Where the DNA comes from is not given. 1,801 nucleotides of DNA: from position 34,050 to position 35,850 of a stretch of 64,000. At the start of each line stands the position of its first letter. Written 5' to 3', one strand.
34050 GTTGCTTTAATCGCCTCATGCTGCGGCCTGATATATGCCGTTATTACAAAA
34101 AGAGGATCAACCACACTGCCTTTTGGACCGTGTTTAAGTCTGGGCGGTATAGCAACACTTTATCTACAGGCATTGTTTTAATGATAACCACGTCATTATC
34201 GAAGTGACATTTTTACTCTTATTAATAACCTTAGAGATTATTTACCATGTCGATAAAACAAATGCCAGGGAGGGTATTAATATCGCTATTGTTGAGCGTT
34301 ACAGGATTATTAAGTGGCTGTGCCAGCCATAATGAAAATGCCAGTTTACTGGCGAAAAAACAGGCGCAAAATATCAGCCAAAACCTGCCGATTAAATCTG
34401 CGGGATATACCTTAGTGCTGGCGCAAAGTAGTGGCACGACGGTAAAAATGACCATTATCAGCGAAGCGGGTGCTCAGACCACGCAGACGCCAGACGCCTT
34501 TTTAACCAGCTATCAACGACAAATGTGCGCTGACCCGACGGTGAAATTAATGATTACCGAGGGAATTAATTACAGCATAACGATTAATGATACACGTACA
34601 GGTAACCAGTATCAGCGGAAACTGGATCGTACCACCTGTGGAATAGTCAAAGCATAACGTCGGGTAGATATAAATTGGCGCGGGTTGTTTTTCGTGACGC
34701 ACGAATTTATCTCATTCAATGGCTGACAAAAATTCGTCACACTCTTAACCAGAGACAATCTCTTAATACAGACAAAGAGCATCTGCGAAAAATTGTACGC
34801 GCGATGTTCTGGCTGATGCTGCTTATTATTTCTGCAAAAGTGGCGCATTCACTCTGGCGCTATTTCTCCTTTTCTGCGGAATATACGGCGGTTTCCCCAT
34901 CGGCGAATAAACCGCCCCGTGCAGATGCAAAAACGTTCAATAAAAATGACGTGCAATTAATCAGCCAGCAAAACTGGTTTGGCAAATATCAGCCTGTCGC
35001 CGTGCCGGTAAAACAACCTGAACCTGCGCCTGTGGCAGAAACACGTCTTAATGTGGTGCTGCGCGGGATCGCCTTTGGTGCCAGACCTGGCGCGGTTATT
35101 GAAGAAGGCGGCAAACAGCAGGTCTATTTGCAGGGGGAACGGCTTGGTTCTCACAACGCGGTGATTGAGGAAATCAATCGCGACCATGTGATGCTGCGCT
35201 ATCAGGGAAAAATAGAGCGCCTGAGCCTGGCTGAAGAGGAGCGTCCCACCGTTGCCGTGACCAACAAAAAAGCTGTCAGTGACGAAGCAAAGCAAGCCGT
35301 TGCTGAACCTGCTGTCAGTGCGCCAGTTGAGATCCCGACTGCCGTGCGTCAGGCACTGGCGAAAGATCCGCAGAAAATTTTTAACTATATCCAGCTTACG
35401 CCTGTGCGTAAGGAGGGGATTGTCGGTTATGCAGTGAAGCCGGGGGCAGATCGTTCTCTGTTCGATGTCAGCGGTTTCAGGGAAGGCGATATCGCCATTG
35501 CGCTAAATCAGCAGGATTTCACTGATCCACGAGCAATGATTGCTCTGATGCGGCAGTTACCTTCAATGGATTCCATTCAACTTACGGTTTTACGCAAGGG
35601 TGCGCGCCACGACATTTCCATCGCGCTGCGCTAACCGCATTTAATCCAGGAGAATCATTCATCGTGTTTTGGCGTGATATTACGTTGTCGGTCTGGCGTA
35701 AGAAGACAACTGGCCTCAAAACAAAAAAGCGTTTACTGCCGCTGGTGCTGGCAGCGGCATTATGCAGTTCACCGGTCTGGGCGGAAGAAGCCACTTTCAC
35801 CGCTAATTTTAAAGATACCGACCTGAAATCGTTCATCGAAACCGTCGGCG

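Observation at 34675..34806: Ambiguous translation start of gspC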

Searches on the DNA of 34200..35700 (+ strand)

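Call 3: search_dna_similar(query=window:34200-35700:+, collection=ecoli_genomes, mode=near, max_rows=30, rows=spread)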
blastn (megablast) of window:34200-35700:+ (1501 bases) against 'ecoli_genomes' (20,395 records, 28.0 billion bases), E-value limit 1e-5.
Records with a match: 3721; places in all: 3738; records where one place covers at least 80% of the query: 3625.
Genomes with a match: 3714 of 5426; with a place that covers at least 80% of the query: 3618. Places per genome that has any: lowest 1, median 1, highest 2. On chromosomes: 3730 places; on plasmids: 8.
Best place of each record, by identity: >=99% 35; 95-99% 3684; 90-95% 2.
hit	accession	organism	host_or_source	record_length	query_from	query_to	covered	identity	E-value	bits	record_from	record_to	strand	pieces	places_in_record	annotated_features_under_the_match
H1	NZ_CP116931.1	Escherichia coli strain MLI106K1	Homo sapiens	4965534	1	1501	100%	100.0%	0e+0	2772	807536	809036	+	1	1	gspC: type II secretion system protein GspC | gspS2: type II secretion system pilot lipoprotein GspS-beta | gspD: type II secretion system secretin GspD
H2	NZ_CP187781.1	Escherichia coli strain 097H6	Cattle Egret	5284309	3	1501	100%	98.9%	0e+0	2680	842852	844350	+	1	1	gspC: type II secretion system protein GspC | gspS2: type II secretion system pilot lipoprotein GspS-beta | gspD: type II secretion system secretin GspD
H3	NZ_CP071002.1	Escherichia coli strain ECO_2_R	Homo sapiens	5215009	1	1501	100%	98.3%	0e+0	2634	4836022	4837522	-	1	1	gspC: type II secretion system protein GspC | gspS2: type II secretion system pilot lipoprotein GspS-beta | gspD: type II secretion system secretin GspD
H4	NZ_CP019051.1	Escherichia coli strain CRE1540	Homo sapiens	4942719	3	1501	100%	97.7%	0e+0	2580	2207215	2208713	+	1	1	gspC: type II secretion system protein GspC | gspS2: type II secretion system pilot lipoprotein GspS-beta | gspD: type II secretion system secretin GspD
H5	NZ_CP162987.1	Escherichia coli strain W284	Homo sapiens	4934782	3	1501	100%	97.7%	0e+0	2580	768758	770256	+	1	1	gspC: type II secretion system protein GspC | gspS2: type II secretion system pilot lipoprotein GspS-beta | gspD: type II secretion system secretin GspD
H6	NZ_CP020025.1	Escherichia coli strain WB61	Rupornis magnirostris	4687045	1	1501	100%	97.5%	0e+0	2567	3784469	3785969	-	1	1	gspC: type II secretion system protein GspC | gspS2: type II secretion system pilot lipoprotein GspS-beta | gspD: type II secretion system secretin GspD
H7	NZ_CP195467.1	Escherichia coli strain 22AR0322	Homo sapiens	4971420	3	1501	100%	97.7%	0e+0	2575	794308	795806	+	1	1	gspC: type II secretion system protein GspC | gspS2: type II secretion system pilot lipoprotein GspS-beta | gspD: type II secretion system secretin GspD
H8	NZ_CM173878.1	Escherichia coli strain 1218KP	Homo sapiens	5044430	3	1501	100%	97.6%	0e+0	2569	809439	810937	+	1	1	gspC: type II secretion system protein GspC | gspS2: type II secretion system pilot lipoprotein GspS-beta | gspD: type II secretion system secretin GspD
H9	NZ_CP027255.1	Escherichia coli strain EC11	cow dung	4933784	3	1501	100%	97.5%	0e+0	2558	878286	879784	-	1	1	gspC: type II secretion system protein GspC | gspS2: type II secretion system pilot lipoprotein GspS-beta | gspD: type II secretion system secretin GspD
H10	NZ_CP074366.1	Escherichia coli strain ZYB62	bovine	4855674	3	1501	100%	97.4%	0e+0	2553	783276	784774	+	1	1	gspC: type II secretion system protein GspC | gspS2: type II secretion system pilot lipoprotein GspS-beta | gspD: type II secretion system secretin GspD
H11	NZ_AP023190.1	Escherichia coli strain TUM18530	Homo sapiens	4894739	3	1501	100%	97.3%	0e+0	2547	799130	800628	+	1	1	gspC: type II secretion system protein GspC | gspS2: type II secretion system pilot lipoprotein GspS-beta | gspD: type II secretion system secretin GspD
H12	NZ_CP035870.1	Escherichia coli strain E2528-C1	Homo sapiens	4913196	3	1501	100%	97.2%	0e+0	2536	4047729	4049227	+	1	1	gspC: type II secretion system protein GspC | gspS2: type II secretion system pilot lipoprotein GspS-beta | gspD: type II secretion system secretin GspD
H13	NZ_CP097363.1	Escherichia coli strain AGR6137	water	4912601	3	1501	100%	97.1%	0e+0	2531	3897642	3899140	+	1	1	gspC: type II secretion system protein GspC | gspS2: type II secretion system pilot lipoprotein GspS-beta | gspD: type II secretion system secretin GspD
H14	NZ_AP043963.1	Escherichia coli strain 21AH007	Canis lupus familiaris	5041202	3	1501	100%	97.1%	0e+0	2531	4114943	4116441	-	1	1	gspC: type II secretion system protein GspC | gspS2: type II secretion system pilot lipoprotein GspS-beta | gspD: type II secretion system secretin GspD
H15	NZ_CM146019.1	Escherichia coli strain YDMW_2_complete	Sewage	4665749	3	1501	100%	97.1%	0e+0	2525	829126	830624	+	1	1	gspC: type II secretion system protein GspC | gspS2: type II secretion system pilot lipoprotein GspS-beta | gspD: type II secretion system secretin GspD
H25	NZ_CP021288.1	Escherichia coli strain PA45B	Homo sapiens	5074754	3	1501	100%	95.3%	0e+0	2381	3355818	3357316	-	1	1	gspC: type II secretion system protein GspC | gspS2: type II secretion system pilot lipoprotein GspS-beta | gspD: type II secretion system secretin GspD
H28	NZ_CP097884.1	Escherichia coli str. K-12 substr. MG1655 strain K-12 ...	not applicable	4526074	3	1438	96%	96.4%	0e+0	2362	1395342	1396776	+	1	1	gspC: type II secretion system protein GspC | gspS2: type II secretion system pilot lipoprotein GspS-beta | gspL: type II secretion system protein GspL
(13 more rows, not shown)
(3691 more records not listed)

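Call 5: get_annotated_region(hit=H1, flank=1500)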
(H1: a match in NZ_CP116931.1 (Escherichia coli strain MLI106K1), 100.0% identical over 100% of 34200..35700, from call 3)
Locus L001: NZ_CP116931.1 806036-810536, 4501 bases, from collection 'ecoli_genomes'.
description: Escherichia coli strain MLI106K1 chromosome, complete genome
organism: Escherichia coli strain MLI106K1 (NCBI taxid 562)
replicon: chromosome; assembly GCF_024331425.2
host: Homo sapiens; source: stool sample; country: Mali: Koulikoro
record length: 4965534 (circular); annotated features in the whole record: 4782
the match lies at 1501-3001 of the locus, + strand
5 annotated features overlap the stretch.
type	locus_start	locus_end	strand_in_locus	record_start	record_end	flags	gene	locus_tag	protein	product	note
CDS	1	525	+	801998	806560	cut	sslE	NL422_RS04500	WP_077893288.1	lipoprotein metalloprotease SslE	-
CDS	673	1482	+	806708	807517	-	pppA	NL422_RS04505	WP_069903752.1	prepilin peptidase PppA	-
CDS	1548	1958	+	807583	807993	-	gspS2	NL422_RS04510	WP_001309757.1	type II secretion system pilot lipoprotein GspS-beta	-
CDS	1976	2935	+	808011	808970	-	gspC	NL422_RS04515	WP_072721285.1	type II secretion system protein GspC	-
CDS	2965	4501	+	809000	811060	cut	gspD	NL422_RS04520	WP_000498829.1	type II secretion system secretin GspD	-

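Call 6: get_annotated_region(hit=H28, flank=1500)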
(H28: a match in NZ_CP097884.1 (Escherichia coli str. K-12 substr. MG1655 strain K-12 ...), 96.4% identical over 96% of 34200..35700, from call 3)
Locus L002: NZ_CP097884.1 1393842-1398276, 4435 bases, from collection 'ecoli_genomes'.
description: Escherichia coli str. K-12 substr. MG1655 strain K-12 chromosome, complete genome
organism: Escherichia coli str. K-12 substr. MG1655 strain K-12 substr. MG1655 (NCBI taxid 511145)
replicon: chromosome; assembly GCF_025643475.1
host: not applicable; source: not applicable; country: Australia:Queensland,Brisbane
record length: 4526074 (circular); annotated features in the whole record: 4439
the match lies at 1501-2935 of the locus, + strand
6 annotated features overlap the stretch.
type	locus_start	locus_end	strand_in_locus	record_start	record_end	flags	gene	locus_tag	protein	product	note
CDS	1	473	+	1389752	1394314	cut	sslE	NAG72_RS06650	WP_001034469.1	lipoprotein metalloprotease SslE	-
CDS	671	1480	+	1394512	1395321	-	pppA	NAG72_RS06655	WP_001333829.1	prepilin peptidase PppA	-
CDS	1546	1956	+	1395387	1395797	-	gspS2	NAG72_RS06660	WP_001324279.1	type II secretion system pilot lipoprotein GspS-beta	-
CDS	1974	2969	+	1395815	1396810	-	gspC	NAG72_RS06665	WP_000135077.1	type II secretion system protein GspC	-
CDS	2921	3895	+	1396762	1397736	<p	gspL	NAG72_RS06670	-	type II secretion system protein GspL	incomplete; partial in the middle of a contig; missing N-terminus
CDS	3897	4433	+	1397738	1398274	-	yghD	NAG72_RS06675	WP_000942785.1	GspM family type II secretion system protein YghD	-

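Call 7: get_annotated_region(hit=H25, flank=500)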
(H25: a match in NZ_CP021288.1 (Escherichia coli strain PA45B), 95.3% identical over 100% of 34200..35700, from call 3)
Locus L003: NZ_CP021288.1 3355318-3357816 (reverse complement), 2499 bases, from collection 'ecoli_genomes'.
description: Escherichia coli strain PA45B chromosome, complete genome
organism: Escherichia coli strain PA45B (NCBI taxid 562)
replicon: chromosome; assembly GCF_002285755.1
host: Homo sapiens; source: -; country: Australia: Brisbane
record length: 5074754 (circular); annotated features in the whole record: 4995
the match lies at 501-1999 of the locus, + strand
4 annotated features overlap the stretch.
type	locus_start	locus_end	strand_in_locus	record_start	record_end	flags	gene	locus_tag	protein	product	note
CDS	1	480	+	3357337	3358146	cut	pppA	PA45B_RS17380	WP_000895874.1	prepilin peptidase PppA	-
CDS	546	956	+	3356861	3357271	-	gspS2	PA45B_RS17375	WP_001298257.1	type II secretion system pilot lipoprotein GspS-beta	-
CDS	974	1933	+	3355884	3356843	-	gspC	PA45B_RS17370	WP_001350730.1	type II secretion system protein GspC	-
CDS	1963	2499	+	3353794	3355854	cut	gspD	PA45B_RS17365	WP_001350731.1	type II secretion system secretin GspD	-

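Call 44: search_dna_similar(query=window:34646-34705:+, collection=ecoli_genomes, mode=near, max_rows=25, rows=spread)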
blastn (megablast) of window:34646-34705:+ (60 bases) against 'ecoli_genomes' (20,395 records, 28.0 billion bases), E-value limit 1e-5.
Records with a match: 3654; places in all: 3667; records where one place covers at least 80% of the query: 3654.
Genomes with a match: 3647 of 5426; with a place that covers at least 80% of the query: 3647. Places per genome that has any: lowest 1, median 1, highest 2. On chromosomes: 3659 places; on plasmids: 8.
Best place of each record, by identity: >=99% 3371; 95-99% 283.
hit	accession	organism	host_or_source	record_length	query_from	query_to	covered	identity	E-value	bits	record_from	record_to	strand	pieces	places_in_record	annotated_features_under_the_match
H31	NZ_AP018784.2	Escherichia coli strain SK1144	-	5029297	1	60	100%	100.0%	2e-22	111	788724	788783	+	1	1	gspC: type II secretion system protein GspC | gspS2: type II secretion system pilot lipoprotein GspS-beta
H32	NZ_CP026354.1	Escherichia coli strain 3FA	not applicable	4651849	1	60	100%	100.0%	2e-22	111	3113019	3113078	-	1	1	gspC: type II secretion system protein GspC | gspS2: type II secretion system pilot lipoprotein GspS-beta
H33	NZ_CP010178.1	Escherichia coli strain H15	not applicable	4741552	1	60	100%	100.0%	2e-22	111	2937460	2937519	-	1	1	gspC: type II secretion system protein GspC | gspS2: type II secretion system pilot lipoprotein GspS-beta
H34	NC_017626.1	Escherichia coli 042 strain 042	-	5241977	1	60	100%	100.0%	2e-22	111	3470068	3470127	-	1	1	gspC: type II secretion system protein GspC | gspS2: type II secretion system pilot lipoprotein GspS-beta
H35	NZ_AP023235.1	Escherichia coli strain YJ6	Homo sapiens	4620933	1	60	100%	100.0%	2e-22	111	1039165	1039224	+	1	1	gspC: type II secretion system protein GspC | gspS2: type II secretion system pilot lipoprotein GspS-beta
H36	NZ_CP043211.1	Escherichia coli O16:H48 strain PG20180050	mouse gut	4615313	1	60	100%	100.0%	2e-22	111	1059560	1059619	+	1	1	gspC: type II secretion system protein GspC | gspS2: type II secretion system pilot lipoprotein GspS-beta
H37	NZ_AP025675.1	Escherichia coli strain Rb-3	Homo sapiens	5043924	1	60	100%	100.0%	2e-22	111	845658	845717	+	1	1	gspC: type II secretion system protein GspC | gspS2: type II secretion system pilot lipoprotein GspS-beta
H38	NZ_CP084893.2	Escherichia coli strain g94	laboratory experiment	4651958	1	60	100%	100.0%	2e-22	111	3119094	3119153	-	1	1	gspC: type II secretion system protein GspC | gspS2: type II secretion system pilot lipoprotein GspS-beta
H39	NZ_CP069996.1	Escherichia coli strain FDAARGOS_1300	Homo sapiens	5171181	1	60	100%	100.0%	2e-22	111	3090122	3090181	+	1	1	gspC: type II secretion system protein GspC | gspS2: type II secretion system pilot lipoprotein GspS-beta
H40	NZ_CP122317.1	Escherichia coli strain HT-948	missing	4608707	1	60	100%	100.0%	2e-22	111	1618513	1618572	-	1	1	gspC: type II secretion system protein GspC | gspS2: type II secretion system pilot lipoprotein GspS-beta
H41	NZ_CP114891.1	Escherichia coli strain CM2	-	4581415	1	60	100%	100.0%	2e-22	111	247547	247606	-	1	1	gspC: type II secretion system protein GspC | gspS2: type II secretion system pilot lipoprotein GspS-beta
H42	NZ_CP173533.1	Escherichia coli strain 98208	Homo sapiens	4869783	1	60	100%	100.0%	2e-22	111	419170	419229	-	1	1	gspC: type II secretion system protein GspC | gspS2: type II secretion system pilot lipoprotein GspS-beta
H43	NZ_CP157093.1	Escherichia coli strain UTME-13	Sus scrofa domesticus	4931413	1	60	100%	100.0%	2e-22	111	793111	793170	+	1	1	gspC: type II secretion system protein GspC | gspS2: type II secretion system pilot lipoprotein GspS-beta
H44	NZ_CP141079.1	Escherichia coli strain KE54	Homo sapiens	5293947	1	60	100%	100.0%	2e-22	111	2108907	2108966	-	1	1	gspC: type II secretion system protein GspC | gspS2: type II secretion system pilot lipoprotein GspS-beta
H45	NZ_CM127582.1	Escherichia coli strain 19AR1321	Homo sapiens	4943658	1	60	100%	100.0%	2e-22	111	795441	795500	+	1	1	gspC: type II secretion system protein GspC | gspS2: type II secretion system pilot lipoprotein GspS-beta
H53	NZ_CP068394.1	Escherichia coli strain M-17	medicine "BIOFLOR"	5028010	1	60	100%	98.3%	8e-21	106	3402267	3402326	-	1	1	gspC: type II secretion system protein GspC | gspS2: type II secretion system pilot lipoprotein GspS-beta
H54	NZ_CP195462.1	Escherichia coli strain 22AR0434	Homo sapiens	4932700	1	60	100%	98.3%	8e-21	106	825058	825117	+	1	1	gspC: type II secretion system protein GspC | gspS2: type II secretion system pilot lipoprotein GspS-beta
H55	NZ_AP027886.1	Escherichia coli strain 2018-05-5CC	Homo sapiens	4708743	4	60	95%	98.2%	4e-19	100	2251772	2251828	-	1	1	gspS2: type II secretion system pilot lipoprotein GspS-beta | gspC: type II secretion system protein GspC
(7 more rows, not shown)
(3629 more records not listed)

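Call 45: search_dna_similar(query=window:34775-34834:+, collection=ecoli_genomes, mode=near, max_rows=25, rows=spread)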
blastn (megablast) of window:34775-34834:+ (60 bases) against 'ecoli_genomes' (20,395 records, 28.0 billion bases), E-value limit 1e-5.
Records with a match: 2964; places in all: 2976; records where one place covers at least 80% of the query: 2963.
Genomes with a match: 2960 of 5426; with a place that covers at least 80% of the query: 2959. Places per genome that has any: lowest 1, median 1, highest 2. On chromosomes: 2969 places; on plasmids: 7.
Best place of each record, by identity: >=99% 321; 95-99% 2587; 90-95% 56.
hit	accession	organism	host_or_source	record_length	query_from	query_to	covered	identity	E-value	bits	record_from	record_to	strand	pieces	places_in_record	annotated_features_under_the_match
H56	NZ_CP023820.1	Escherichia coli strain 7/2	Homo sapiens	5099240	1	60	100%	100.0%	2e-22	111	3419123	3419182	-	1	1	gspC: type II secretion system protein GspC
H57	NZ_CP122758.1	Escherichia coli strain ETEC1739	Sus scrofa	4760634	1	60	100%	100.0%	2e-22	111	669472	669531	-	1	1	gspC: type II secretion system protein GspC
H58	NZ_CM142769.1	Escherichia coli strain GPEC403-625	chicken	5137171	1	60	100%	100.0%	2e-22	111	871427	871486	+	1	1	gspC: type II secretion system protein GspC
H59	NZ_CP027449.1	Escherichia coli strain 2014C-3097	Homo sapiens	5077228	1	60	100%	98.3%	8e-21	106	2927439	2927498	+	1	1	gspC: type II secretion system protein GspC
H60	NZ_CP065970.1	Escherichia coli strain FDAARGOS_1058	missing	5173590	1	60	100%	98.3%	8e-21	106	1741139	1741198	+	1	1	gspC: type II secretion system protein GspC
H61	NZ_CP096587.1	Escherichia coli strain EC6622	Homo sapiens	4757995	1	60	100%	98.3%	8e-21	106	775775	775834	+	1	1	gspC: type II secretion system protein GspC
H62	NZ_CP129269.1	Escherichia coli strain STEC1589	Homo sapiens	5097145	1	60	100%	98.3%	8e-21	106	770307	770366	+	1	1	gspC: type II secretion system protein GspC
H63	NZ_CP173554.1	Escherichia coli strain 98203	Homo sapiens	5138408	1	60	100%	98.3%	8e-21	106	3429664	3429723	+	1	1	gspC: type II secretion system protein GspC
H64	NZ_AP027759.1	Escherichia coli strain 2017-02-1CC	Homo sapiens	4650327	1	60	100%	98.3%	8e-21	106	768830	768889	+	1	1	gspC: type II secretion system protein GspC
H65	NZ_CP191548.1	Escherichia coli strain 19451123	patient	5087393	1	60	100%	98.3%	8e-21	106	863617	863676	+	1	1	gspC: type II secretion system protein GspC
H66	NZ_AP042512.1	Escherichia coli strain OkiPb01682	bovine feces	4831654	1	60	100%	98.3%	8e-21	106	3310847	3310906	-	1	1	gspC: type II secretion system protein GspC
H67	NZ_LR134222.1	Escherichia coli strain NCTC11129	missing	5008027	1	60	100%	98.3%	8e-21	106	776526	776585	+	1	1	gspC: type II secretion system protein GspC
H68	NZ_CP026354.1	Escherichia coli strain 3FA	not applicable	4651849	1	60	100%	96.7%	4e-19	100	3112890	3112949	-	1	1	gspC: type II secretion system protein GspC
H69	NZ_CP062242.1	Escherichia coli strain AML001_par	not applicable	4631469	1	60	100%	96.7%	4e-19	100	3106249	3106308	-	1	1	gspC: type II secretion system protein GspC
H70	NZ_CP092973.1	Escherichia coli strain WCHEC005215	Homo sapiens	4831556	1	60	100%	96.7%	4e-19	100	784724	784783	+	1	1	gspC: type II secretion system protein GspC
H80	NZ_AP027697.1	Escherichia coli strain PSS-12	Homo sapiens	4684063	24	60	62%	97.3%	5e-8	64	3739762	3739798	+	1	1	gspC: type II secretion system protein GspC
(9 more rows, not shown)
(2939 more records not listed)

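Call 46: get_annotated_region(hit=H53, flank=150)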
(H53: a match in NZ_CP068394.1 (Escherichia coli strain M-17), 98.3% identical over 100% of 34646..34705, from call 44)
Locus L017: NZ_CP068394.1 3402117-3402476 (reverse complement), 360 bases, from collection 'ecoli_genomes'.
description: Escherichia coli strain M-17 chromosome, complete genome
organism: Escherichia coli strain M-17 (NCBI taxid 562)
replicon: chromosome; assembly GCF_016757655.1
host: -; source: medicine "BIOFLOR"; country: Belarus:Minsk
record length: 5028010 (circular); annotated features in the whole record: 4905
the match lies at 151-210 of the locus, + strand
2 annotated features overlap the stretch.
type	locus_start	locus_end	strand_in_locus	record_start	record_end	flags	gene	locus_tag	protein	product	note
CDS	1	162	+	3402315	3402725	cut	gspS2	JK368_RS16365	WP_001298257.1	type II secretion system pilot lipoprotein GspS-beta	-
CDS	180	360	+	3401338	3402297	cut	gspC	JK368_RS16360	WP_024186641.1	type II secretion system protein GspC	-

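Call 47: get_annotated_region(hit=H54, flank=150)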
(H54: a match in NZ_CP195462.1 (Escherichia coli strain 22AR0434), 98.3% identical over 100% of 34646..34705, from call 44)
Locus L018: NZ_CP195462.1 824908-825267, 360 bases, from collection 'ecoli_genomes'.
description: Escherichia coli strain 22AR0434 chromosome, complete genome
organism: Escherichia coli strain 22AR0434 (NCBI taxid 562)
replicon: chromosome; assembly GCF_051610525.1
host: Homo sapiens; source: Screen: rectum; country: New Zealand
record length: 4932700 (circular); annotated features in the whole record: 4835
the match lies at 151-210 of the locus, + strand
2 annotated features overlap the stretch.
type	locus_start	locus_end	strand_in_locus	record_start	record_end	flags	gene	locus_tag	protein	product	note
CDS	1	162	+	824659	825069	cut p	gspS2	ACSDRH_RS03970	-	type II secretion system pilot lipoprotein GspS-beta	internal stop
CDS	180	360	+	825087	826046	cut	gspC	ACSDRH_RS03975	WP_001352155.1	type II secretion system protein GspC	-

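Call 48: get_annotated_region(hit=H55, flank=150)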
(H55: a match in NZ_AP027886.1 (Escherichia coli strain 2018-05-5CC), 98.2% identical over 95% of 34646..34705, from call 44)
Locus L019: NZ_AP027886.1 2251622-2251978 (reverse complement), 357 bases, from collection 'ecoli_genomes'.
description: Escherichia coli strain 2018-05-5CC chromosome, complete genome
organism: Escherichia coli strain 2018-05-5CC (NCBI taxid 562)
replicon: chromosome; assembly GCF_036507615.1
host: Homo sapiens; source: feces; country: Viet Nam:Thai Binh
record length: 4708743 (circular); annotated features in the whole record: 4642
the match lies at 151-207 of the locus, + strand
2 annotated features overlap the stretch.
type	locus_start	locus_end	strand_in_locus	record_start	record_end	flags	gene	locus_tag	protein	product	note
CDS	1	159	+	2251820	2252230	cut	gspS2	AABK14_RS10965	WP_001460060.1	type II secretion system pilot lipoprotein GspS-beta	-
CDS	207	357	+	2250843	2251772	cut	gspC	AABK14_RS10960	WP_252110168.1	type II secretion system protein GspC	-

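Call 49: get_annotated_region(hit=H80, flank=200)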
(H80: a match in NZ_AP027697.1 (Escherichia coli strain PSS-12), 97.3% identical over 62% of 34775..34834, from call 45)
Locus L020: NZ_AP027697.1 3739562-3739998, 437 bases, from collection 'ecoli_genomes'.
description: Escherichia coli strain PSS-12 chromosome, complete genome
organism: Escherichia coli strain PSS-12 (NCBI taxid 562)
replicon: chromosome; assembly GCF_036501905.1
host: Homo sapiens; source: feces; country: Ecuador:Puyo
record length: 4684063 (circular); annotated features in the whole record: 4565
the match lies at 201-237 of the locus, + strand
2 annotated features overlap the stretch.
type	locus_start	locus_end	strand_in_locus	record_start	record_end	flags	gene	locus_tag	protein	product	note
CDS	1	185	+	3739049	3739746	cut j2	-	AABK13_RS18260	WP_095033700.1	IS1-like element IS1B family transposase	programmed frameshift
CDS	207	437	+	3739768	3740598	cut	gspC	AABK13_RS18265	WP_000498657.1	type II secretion system protein GspC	-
